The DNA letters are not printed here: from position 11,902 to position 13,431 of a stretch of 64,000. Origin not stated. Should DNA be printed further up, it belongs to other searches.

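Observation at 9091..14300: Tightly coupled 5-gene operon combining G1PDH-like dehydrogenase, HutC regulator, DegT aminotransferase, atypical GH4 and ROK kinase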

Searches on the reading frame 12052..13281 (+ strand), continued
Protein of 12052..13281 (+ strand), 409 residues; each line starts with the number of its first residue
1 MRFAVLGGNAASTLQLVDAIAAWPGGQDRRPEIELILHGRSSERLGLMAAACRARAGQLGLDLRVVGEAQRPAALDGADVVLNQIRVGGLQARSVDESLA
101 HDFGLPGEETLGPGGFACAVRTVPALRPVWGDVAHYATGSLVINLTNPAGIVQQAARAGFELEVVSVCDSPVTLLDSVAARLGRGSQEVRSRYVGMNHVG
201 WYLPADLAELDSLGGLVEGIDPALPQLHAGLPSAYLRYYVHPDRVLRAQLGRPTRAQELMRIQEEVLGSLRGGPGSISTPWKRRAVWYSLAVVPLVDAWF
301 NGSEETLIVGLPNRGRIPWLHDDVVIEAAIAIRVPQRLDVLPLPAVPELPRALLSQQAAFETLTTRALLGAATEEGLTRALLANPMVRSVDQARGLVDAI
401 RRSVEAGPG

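Call 64: search_protein_families(library=ncbifam, proteins=[L093:6857-7954:+, L020:3590-4423:+, L023:9265-10104:+], max_evalue=0.01)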
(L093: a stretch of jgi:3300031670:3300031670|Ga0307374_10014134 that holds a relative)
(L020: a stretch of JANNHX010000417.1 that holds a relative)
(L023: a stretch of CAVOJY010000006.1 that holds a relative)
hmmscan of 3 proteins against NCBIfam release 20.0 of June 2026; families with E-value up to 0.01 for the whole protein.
L093:6857-7954:+ (365 aa): 26 families (the best 25 are shown)
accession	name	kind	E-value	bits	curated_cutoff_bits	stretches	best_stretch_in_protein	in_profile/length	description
NF046059.1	NagB_SO3506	equivalog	1.4e-61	208.7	430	1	24-364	3-329/330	glucosamine-6-phosphate deaminase NagB-II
NF001484.0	PRK00331.1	subfamily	5.7e-60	203.3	381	1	23-361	252-597/601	isomerizing glutamine--fructose-6-phosphate transaminase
TIGR01135.1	glmS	equivalog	8.9e-58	196.2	418.05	1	23-361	251-603/607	glutamine--fructose-6-phosphate transaminase (isomerizing)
NF041128.1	glucosaP_deam_GlmD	equivalog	2e-20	73.3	580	1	60-363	33-322/323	glucosamine-6-phosphate deaminase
NF008458.0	PRK11337.1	equivalog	1.3e-09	37.4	378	1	105-184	187-267/293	MurR/RpiR family transcriptional regulator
NF012026.0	PRK15482.1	equivalog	1.9e-09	37.5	408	1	109-184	185-261/285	HTH-type transcriptional regulator MurR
NF008481.0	PRK11382.1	equivalog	3.4e-09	36.3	430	1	56-278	42-264/340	fructoselysine 6-phosphate deglycase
NF003915.0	PRK05441.1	subfamily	2.8e-08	33.1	168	1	105-168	131-193/300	N-acetylmuramic acid 6-phosphate etherase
NF040776.2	AlsR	equivalog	6.7e-08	31.8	400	1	107-188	177-259/279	transcriptional repressor AlsR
TIGR03127.2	RuMP_HxlB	equivalog_domain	2.3e-07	30.9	160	1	107-168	73-134/178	6-phospho-3-hexuloisomerase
TIGR02815.1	agaS_fam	subfamily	2.4e-07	30.1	529.2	1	151-269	145-262/372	putative sugar isomerase, AgaS family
NF041755.1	RuMP_HxlAB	equivalog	4.4e-07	29.2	500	1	108-162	290-344/391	bifunctional 3-hexulose-6-phosphate synthase/6-phospho-3-hexuloisomerase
TIGR00274.1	TIGR00274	equivalog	7.7e-07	28.4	302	1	102-170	123-190/291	N-acetylmuramic acid 6-phosphate etherase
NF009222.0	PRK12570.1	subfamily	9.1e-07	28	255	1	107-168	139-200/307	N-acetylmuramic acid 6-phosphate etherase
TIGR00393.1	kpsF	subfamily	0.00019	21.1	203.7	1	108-180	49-121/268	KpsF/GutQ family sugar-phosphate isomerase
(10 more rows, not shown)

L020:3590-4423:+ (277 aa): 0 families

L023:9265-10104:+ (279 aa): 0 families

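Call 65: search_solved_structures(query=L093:6857-7954:+, max_evalue=0.00001)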
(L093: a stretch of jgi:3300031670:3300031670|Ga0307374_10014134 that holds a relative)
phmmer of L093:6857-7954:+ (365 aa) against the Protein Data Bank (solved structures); distinct sequences matched with E-value up to 0.00001: 35.
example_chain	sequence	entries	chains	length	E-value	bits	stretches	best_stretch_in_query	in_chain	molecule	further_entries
3fj1_A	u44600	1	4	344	1.2e-52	182.8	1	17-364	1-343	putative phosphosugar isomerase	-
7kqa_A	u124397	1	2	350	4.3e-48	167.8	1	18-364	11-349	Iron dicitrate transport regulator FecR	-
3hba_A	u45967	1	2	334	2.3e-41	145.7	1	25-364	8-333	Putative phosphosugar isomerase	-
8eol_A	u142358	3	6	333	3.2e-41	145.2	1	27-364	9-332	GLUCOSAMINE-6-PHOSPHATE DEAMINASE | Glutamine-fructose-6-phosphate transaminase (Isomerizing)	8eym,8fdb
2zj3_A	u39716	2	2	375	1.6e-34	123.3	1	23-362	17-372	Glucosamine--fructose-6-phosphate aminotransferase [isomerizing] 1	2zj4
2v4m_A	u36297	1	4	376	1.6e-34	123.3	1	23-362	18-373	GLUCOSAMINE--FRUCTOSE-6-PHOSPHATE AMINOTRANSFERASE [ISOMERIZING] 1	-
1moq_A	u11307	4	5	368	2.8e-34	122.4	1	23-362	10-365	GLUCOSAMINE 6-PHOSPHATE SYNTHASE | Glutamine--fructose-6-phosphate aminotransferase [isomerizing]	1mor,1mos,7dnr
6r4h_A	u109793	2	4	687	3.3e-34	122.2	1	23-362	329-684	Glutamine--fructose-6-phosphate aminotransferase [isomerizing] 1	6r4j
6r4i_A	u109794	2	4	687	5.4e-34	121.5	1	23-362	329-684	Glutamine--fructose-6-phosphate aminotransferase [isomerizing] 1 | Glutamine--fructose-6-phosphate-aminotransferase [isomerizing] 1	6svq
7ndl_A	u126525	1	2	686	8.7e-34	120.8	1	23-362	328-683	Isoform 2 of Glutamine-fructose-6-phosphate aminotransferase [isomerizing] 1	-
6r4e_A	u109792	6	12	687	8.8e-34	120.8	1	23-362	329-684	Glutamine--fructose-6-phosphate aminotransferase [isomerizing] 1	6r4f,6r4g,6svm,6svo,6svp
6zmj_A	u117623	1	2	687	8.8e-34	120.8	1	23-362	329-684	Glutamine--fructose-6-phosphate aminotransferase [isomerizing] 1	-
3ooj_A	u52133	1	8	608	9.6e-34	120.7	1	23-362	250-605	Glucosamine/fructose-6-phosphate aminotransferase, isomerizing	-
2j6h_A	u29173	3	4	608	9.6e-34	120.7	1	23-362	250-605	GLUCOSAMINE-FRUCTOSE-6-PHOSPHATE AMINOTRANSFERASE | GLUCOSAMINE--FRUCTOSE-6-PHOSPHATE AMINOTRANSFERASE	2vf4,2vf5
6zmk_A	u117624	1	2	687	1.4e-33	120.1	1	23-362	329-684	Glutamine--fructose-6-phosphate aminotransferase [isomerizing] 1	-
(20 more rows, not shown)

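Call 67: search_protein_families(library=pfam, proteins=[L092:7770-8978:+, L092:8983-10260:+, L092:10598-11962:+, L092:12679-13581:+, L092:5139-6410:-, L092:2022-2870:-, L092:16667-18187:+, L092:15573-16670:+, L092:14046-14888:+], max_evalue=0.0001)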
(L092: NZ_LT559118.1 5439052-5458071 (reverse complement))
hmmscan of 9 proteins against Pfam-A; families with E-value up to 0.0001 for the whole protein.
L092:7770-8978:+ (402 aa): 6 families
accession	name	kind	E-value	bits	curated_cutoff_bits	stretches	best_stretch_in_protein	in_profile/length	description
PF00480.26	ROK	-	1.1e-28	101.1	22.9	1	90-387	2-291/294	ROK family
PF12802.13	MarR_2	-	3.3e-08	34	27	1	24-65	10-52/61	MarR family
PF13412.12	HTH_24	-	8.9e-06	25.6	21.9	1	19-63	3-47/48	Winged helix-turn-helix DNA-binding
PF09339.16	HTH_IclR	-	1.4e-05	25.2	22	1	30-67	14-52/52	IclR helix-turn-helix domain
PF13545.12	HTH_Crp_2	-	1.9e-05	25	27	1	32-67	21-56/70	Crp-like helix-turn-helix domain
PF01022.26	HTH_5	-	2.1e-05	24.7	22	1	28-63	10-45/47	Bacterial regulatory protein, arsR family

L092:8983-10260:+ (425 aa): 2 families
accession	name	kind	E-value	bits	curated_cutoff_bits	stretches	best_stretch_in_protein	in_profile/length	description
PF11975.13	Glyco_hydro_4C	-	8e-47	160.4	24.1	1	196-399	2-211/211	Family 4 glycosyl hydrolase C-terminal domain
PF02056.22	Glyco_hydro_4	-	7.7e-45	153.1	23.2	1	9-184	2-181/183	Family 4 glycosyl hydrolase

L092:10598-11962:+ (454 aa): 0 families

L092:12679-13581:+ (300 aa): 0 families

L092:5139-6410:- (423 aa): 0 families

L092:2022-2870:- (282 aa): 2 families
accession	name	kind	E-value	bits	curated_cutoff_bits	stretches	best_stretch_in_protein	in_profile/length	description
PF00535.33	Glycos_transf_2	-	5.6e-35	121.2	23.3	1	43-208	2-167/168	Glycosyl transferase family 2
PF13641.12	Glyco_tranf_2_3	-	9.8e-09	36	27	1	41-248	3-214/230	Glycosyltransferase like family 2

L092:16667-18187:+ (506 aa): 0 families

L092:15573-16670:+ (365 aa): 0 families

L092:14046-14888:+ (280 aa): 0 families

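Call 76: search_protein_families(library=pfam, proteins=[L047:13035-14012:+, L047:14019-15380:+, L047:11259-12992:+, L047:1579-3039:+, L047:3191-4735:+, L047:4901-5779:+, L051:10304-11326:-, L026:4977-6083:+, L026:6188-6829:+, L040:11681-12499:+], max_evalue=0.001)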
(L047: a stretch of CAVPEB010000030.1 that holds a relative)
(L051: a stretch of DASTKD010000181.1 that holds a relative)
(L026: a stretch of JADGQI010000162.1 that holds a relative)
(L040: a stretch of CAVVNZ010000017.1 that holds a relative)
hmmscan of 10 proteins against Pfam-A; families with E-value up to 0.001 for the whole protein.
L047:13035-14012:+ (325 aa): 1 family
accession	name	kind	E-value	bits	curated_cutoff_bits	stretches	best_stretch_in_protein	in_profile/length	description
PF14582.11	Metallophos_3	-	3.2e-05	23.9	28.2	1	257-303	197-242/259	Metallophosphoesterase, calcineurin superfamily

L047:14019-15380:+ (453 aa): 1 family
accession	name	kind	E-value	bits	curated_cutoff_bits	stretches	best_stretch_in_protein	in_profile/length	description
PF04734.18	Ceramidase_alk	-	7.2e-14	51.8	32.1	1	12-256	2-256/509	Neutral/alkaline non-lysosomal ceramidase, N-terminal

L047:11259-12992:+ (577 aa): 2 families
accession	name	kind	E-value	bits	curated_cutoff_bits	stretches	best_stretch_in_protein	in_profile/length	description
PF13520.12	AA_permease_2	-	1.6e-19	70.6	27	1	59-523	1-410/427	Amino acid permease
PF00324.27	AA_permease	-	1.4e-15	57.4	24.6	1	89-546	24-456/470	Amino acid permease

L047:1579-3039:+ (486 aa): 2 families
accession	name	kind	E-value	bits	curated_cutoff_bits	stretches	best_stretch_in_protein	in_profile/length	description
PF03109.22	ABC1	-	2.7e-77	259.6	22.9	1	151-392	1-242/244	ABC1 atypical kinase-like domain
PF01163.29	RIO1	-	0.0008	19.5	22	0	273-367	63-154/187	RIO domain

L047:3191-4735:+ (514 aa): 2 families
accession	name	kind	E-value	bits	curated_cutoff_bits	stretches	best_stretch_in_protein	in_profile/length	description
PF00501.34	AMP-binding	-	2.2e-99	333.3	29.9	1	9-382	2-384/384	AMP-binding enzyme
PF13193.12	AMP-binding_C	-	1.6e-21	77.5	24.5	1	432-507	1-76/76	AMP-binding enzyme C-terminal domain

L047:4901-5779:+ (292 aa): 1 family
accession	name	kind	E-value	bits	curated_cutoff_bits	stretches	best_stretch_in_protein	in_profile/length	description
PF04909.20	Amidohydro_2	-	5.3e-52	177.8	26.4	1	5-280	1-287/289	Amidohydrolase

L051:10304-11326:- (340 aa): 0 families

L026:4977-6083:+ (368 aa): 0 families

L026:6188-6829:+ (213 aa): 3 families
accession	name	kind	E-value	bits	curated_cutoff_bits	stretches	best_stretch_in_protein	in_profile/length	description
PF12724.12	Flavodoxin_5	-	3.5e-24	86.2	27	1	35-162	1-127/145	Flavodoxin domain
PF00258.30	Flavodoxin_1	-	1.3e-05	25.9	25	1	36-89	1-59/143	Flavodoxin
PF12641.12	Flavodoxin_3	-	0.00052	20.3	27.5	1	35-101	1-65/160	Flavodoxin domain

L040:11681-12499:+ (272 aa): 0 families

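Call 77: predict_structure(alignment_id=A1)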
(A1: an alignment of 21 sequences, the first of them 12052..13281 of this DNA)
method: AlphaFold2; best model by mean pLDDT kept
length: 409 residues; sequences in the alignment: 21
mean_pLDDT: 92.3   pTM: 0.92
mean pLDDT of the five models: 92.3, 91.8, 91.7, 90.6, 88.4
residues with pLDDT >= 90: 339; 70-90: 56; 50-70: 13; < 50: 1
segments of 3 or more residues with pLDDT < 50: none
pLDDT, mean of each block of 10 residues (from residue 1): 95 92 92 96 90 92 95 97 93 93 93 94 95 96 96 95 93 96 95 94 94 90 92 93 94 91 79 61 82 97 95 94 96 95 94 95 94 95 95 97 75
secondary structure, 60 per line:
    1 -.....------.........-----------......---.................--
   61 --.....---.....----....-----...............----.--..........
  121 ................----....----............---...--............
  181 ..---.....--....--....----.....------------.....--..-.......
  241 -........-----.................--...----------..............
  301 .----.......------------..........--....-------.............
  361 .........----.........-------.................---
elements in order: E2-6 H13-21 E33-38 H42-58 E63-67 H71-75 E80-83 H89-103 H112-136 E141-144 H149-160 E164-166 H169-182 H186-190 E193-196 E199-202 H207-211 H224-228 H234-240 H242-249 H255-271 H287-301 E306-312 E325-334 E337-340 H348-369 H374-382 H390-406
